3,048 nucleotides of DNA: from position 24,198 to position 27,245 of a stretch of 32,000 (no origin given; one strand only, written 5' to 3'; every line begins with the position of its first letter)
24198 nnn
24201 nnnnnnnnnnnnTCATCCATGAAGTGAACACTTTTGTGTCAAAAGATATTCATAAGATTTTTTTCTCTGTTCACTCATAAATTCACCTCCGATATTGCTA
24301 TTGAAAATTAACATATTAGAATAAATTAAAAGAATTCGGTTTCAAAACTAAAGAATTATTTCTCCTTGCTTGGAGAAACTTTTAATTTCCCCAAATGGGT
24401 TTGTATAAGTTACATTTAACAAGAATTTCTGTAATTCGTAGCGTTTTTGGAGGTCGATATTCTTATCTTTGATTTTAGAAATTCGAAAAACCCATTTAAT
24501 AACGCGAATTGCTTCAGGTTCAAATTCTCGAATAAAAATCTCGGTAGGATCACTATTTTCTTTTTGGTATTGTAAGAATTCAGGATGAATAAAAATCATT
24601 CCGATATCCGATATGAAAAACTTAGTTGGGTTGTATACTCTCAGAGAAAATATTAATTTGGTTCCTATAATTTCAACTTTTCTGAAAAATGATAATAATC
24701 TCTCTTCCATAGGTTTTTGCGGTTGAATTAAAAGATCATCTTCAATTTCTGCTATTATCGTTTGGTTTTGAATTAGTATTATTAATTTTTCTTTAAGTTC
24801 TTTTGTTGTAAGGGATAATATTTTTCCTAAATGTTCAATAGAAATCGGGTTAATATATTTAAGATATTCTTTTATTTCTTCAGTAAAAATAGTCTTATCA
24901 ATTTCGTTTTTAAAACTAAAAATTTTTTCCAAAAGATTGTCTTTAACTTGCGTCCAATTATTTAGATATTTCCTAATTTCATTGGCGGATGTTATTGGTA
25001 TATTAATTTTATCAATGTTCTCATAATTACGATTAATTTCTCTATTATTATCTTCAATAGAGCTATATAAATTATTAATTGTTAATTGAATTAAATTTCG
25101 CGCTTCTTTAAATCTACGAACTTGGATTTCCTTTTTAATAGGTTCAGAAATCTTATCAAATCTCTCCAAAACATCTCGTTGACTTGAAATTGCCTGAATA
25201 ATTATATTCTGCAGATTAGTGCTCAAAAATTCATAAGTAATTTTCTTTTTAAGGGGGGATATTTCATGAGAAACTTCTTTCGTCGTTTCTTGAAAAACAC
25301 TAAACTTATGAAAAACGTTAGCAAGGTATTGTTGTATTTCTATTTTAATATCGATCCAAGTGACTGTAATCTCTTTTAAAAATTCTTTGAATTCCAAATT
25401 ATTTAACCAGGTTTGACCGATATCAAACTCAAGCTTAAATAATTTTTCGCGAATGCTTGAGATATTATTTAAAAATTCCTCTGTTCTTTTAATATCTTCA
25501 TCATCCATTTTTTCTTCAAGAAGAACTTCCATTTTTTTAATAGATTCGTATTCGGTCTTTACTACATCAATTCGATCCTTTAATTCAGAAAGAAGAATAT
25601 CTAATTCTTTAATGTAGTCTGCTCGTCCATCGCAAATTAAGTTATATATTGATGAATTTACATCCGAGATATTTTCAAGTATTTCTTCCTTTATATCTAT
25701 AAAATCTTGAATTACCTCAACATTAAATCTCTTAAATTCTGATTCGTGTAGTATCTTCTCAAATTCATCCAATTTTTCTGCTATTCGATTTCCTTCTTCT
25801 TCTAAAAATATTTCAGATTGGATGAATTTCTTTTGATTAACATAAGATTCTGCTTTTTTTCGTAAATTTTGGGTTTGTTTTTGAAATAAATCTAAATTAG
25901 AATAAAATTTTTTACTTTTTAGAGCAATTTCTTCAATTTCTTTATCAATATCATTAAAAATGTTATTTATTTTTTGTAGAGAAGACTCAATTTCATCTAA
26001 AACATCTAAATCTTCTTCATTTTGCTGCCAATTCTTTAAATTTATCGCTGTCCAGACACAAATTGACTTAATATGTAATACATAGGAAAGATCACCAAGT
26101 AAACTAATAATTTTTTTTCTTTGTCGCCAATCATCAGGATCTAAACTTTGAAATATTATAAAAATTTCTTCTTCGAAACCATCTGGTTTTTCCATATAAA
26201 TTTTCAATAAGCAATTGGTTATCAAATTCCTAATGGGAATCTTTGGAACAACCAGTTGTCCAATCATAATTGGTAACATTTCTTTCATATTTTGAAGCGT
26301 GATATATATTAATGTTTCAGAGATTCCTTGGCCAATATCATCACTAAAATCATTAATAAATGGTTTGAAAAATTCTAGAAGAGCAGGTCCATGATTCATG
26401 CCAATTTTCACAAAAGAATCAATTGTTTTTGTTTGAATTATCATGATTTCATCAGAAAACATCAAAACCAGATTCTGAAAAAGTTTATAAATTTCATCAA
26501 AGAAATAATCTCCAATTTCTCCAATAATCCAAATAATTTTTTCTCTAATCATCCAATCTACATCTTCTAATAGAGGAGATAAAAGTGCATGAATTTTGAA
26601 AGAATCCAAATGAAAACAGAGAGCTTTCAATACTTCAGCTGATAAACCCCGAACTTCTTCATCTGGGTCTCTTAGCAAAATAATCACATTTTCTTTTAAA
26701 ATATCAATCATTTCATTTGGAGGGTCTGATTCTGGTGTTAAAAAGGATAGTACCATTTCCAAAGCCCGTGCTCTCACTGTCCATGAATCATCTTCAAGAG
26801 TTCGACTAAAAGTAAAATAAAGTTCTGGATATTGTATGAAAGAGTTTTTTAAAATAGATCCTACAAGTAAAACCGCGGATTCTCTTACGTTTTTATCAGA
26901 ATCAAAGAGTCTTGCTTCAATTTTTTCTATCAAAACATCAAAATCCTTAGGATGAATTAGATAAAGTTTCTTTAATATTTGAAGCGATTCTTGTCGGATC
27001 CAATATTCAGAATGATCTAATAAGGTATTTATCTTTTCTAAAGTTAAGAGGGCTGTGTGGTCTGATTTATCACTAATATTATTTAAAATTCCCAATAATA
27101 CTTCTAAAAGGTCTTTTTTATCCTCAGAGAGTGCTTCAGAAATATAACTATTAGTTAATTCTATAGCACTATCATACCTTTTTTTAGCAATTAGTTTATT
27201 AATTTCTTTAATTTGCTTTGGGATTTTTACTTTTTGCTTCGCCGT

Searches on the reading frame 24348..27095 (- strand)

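Call 56: search_protein_families(library=pfam, proteins=[window:24348-27095:-], max_evalue=0.001)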
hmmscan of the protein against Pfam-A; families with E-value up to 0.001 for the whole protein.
window:24348-27095:- (915 aa): 5 families
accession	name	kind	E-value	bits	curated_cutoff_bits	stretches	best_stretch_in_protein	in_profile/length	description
PF02985.28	HEAT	-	6.1e-14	51.3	23.5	0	137-163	5-31/31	HEAT repeat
PF13646.12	HEAT_2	-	9.3e-10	39.1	27.7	1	139-196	7-60/88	HEAT repeats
PF20168.4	PDS5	-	1.9e-09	36.4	27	1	35-170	223-359/1053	Sister chromatid cohesion protein PDS5 protein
PF12717.13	Cnd1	-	8.1e-05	23.2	26.4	1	48-116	15-83/162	non-SMC mitotic condensation complex subunit 1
PF13513.12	HEAT_EZ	-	0.00044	21.2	27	0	105-156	1-52/55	HEAT-like repeat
